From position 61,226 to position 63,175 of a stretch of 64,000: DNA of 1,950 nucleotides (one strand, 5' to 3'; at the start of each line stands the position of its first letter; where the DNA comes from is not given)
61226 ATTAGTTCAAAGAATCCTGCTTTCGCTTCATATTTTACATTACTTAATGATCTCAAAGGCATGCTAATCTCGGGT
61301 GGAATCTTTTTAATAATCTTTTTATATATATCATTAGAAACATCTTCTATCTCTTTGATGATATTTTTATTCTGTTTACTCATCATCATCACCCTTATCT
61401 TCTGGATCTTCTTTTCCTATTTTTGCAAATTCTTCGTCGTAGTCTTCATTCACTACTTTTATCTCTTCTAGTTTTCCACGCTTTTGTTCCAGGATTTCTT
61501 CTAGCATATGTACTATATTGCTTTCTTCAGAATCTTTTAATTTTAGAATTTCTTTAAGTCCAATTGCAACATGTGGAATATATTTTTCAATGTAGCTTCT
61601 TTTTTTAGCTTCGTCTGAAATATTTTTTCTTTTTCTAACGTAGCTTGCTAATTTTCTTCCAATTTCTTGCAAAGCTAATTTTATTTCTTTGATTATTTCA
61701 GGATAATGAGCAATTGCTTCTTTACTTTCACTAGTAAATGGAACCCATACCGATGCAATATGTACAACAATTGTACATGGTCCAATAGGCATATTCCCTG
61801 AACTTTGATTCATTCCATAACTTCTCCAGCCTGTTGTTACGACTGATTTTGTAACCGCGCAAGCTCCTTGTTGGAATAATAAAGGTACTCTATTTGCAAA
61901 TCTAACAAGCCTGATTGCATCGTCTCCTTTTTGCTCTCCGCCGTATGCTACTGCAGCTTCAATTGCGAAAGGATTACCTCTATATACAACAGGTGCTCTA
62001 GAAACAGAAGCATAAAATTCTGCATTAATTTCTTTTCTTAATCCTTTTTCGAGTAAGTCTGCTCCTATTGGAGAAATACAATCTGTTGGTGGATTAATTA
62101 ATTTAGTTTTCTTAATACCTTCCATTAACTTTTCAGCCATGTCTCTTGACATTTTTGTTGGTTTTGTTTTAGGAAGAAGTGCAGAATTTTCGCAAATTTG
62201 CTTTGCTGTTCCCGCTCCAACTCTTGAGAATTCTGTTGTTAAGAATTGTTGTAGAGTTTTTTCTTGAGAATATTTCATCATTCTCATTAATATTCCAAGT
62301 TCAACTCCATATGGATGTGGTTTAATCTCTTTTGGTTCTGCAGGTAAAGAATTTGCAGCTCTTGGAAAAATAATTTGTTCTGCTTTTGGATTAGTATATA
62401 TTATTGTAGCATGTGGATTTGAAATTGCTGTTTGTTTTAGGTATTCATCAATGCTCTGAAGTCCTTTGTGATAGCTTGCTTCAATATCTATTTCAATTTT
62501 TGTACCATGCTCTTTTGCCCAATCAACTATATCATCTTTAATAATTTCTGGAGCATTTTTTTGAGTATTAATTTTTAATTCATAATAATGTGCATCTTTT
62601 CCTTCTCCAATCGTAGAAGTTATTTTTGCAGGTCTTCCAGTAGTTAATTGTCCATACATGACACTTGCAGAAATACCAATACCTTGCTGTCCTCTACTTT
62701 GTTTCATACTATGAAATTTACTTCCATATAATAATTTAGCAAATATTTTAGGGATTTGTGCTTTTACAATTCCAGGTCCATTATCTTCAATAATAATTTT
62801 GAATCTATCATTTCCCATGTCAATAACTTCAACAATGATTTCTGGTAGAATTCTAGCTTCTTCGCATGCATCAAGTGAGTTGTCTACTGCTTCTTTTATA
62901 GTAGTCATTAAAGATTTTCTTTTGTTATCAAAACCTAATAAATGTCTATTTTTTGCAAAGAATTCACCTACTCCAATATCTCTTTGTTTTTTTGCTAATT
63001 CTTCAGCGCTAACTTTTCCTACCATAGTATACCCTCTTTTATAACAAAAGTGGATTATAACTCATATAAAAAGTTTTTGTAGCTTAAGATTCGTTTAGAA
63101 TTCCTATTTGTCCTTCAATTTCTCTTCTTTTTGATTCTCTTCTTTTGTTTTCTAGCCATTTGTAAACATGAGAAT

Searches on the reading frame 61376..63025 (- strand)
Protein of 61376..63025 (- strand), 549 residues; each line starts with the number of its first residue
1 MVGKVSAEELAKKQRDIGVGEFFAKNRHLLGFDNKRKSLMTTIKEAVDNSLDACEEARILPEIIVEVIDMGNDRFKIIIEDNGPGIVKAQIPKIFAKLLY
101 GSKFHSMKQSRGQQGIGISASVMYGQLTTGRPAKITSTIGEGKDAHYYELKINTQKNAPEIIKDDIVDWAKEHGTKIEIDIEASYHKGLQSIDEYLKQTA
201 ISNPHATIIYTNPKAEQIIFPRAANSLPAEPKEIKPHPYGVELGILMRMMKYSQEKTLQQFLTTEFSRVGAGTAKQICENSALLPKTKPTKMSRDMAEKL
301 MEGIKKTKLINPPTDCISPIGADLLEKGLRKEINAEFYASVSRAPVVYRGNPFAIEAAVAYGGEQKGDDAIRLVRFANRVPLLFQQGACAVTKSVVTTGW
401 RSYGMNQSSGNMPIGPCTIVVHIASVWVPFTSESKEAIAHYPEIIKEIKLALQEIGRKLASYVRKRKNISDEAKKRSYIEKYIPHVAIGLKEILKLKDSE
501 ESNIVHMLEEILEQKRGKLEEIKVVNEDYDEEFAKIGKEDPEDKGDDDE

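Call 27: search_protein_families(library=pfam, proteins=[window:61376-63025:-], max_evalue=0.00001)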
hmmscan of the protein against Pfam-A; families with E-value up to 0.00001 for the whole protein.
window:61376-63025:- (549 aa): 3 families
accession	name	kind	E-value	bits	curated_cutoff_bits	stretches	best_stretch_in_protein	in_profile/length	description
PF09239.17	Topo-VIb_trans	-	2.7e-60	203.2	24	1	312-475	1-159/159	Topoisomerase VI B subunit, transducer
PF02518.31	HATPase_c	-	2.2e-10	41.4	26.4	1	36-143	3-101/111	Histidine kinase-, DNA gyrase B-, and HSP90-like ATPase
PF13589.12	HATPase_c_3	-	3.2e-09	37.4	25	1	40-129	4-89/137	Histidine kinase-, DNA gyrase B-, and HSP90-like ATPase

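Call 28: find_encoding_contigs(protein=window:61376-63025:-, flank=1000, max_places=3)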
Protein window:61376-63025:- (549 aa): 3 contigs read that carry it; 1 place shown.
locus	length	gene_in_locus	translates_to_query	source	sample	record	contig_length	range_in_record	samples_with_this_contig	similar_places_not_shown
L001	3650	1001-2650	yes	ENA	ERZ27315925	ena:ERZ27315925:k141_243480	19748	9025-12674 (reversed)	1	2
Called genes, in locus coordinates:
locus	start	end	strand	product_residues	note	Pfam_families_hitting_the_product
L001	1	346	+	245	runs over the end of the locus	PF03109:ABC1 (faint), PF01163:RIO1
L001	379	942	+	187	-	PF00013:KH_1, PF21800:KH_KRR1_2nd, PF22891:KH_PNO1_2nd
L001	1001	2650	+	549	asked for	PF02518:HATPase_c, PF13589:HATPase_c_3, PF09239:Topo-VIb_trans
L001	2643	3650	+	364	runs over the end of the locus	PF04406:TP6A_N, PF20768:Topo_VI_alpha, PF21180:TOP6A-Spo11_Toprim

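Call 90: find_homologous_proteins(query=window:61376-63025:-, max_evalue=1e-30)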
Query window:61376-63025:- (549 aa): 8000 proteins with E <= 1e-30 among 8000 candidates; the best 120 are listed.
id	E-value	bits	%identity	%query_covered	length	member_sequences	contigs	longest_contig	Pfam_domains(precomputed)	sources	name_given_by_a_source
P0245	0.0e+0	1223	100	100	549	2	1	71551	PF09239.18,PF02518.32,PF13589.13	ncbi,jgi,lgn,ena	-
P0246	0.0e+0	1064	85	100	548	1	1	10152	PF09239.18,PF02518.32,PF13589.13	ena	-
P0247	0.0e+0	1064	86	99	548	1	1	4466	PF09239.18,PF02518.32,PF13589.13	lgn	-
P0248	0.0e+0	1060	86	100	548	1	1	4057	PF09239.18,PF02518.32,PF13589.13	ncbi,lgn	-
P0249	0.0e+0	1049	85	97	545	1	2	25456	PF09239.18,PF02518.32,PF13589.13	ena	-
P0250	0.0e+0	1032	84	97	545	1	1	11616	PF09239.18,PF02518.32,PF13589.13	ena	-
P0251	4.0e-276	935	75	97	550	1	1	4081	PF09239.18,PF02518.32,PF13589.13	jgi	jgi:DNA topoisomerase-6 subunit B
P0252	1.6e-273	927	74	98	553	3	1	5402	PF09239.18,PF02518.32,PF13589.13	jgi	jgi:DNA topoisomerase-6 subunit B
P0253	1.9e-273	926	76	97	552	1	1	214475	PF09239.18,PF02518.32,PF13589.13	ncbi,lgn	-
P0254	7.2e-273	924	75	97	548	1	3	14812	PF09239.18,PF02518.32,PF13589.13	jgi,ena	-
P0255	7.9e-273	924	73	99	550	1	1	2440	PF09239.18,PF02518.32,PF13589.13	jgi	jgi:DNA topoisomerase-6 subunit B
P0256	1.6e-272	923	74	97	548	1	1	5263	PF09239.18,PF02518.32,PF13589.13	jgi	-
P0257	5.2e-272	922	76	97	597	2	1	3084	PF09239.18,PF02518.32,PF13589.13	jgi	-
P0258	6.7e-272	921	73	98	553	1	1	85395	PF09239.18,PF02518.32,PF13589.13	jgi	jgi:DNA topoisomerase VI subunit B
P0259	7.7e-272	921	73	99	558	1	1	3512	PF09239.18,PF02518.32,PF13589.13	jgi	jgi:DNA topoisomerase-6 subunit B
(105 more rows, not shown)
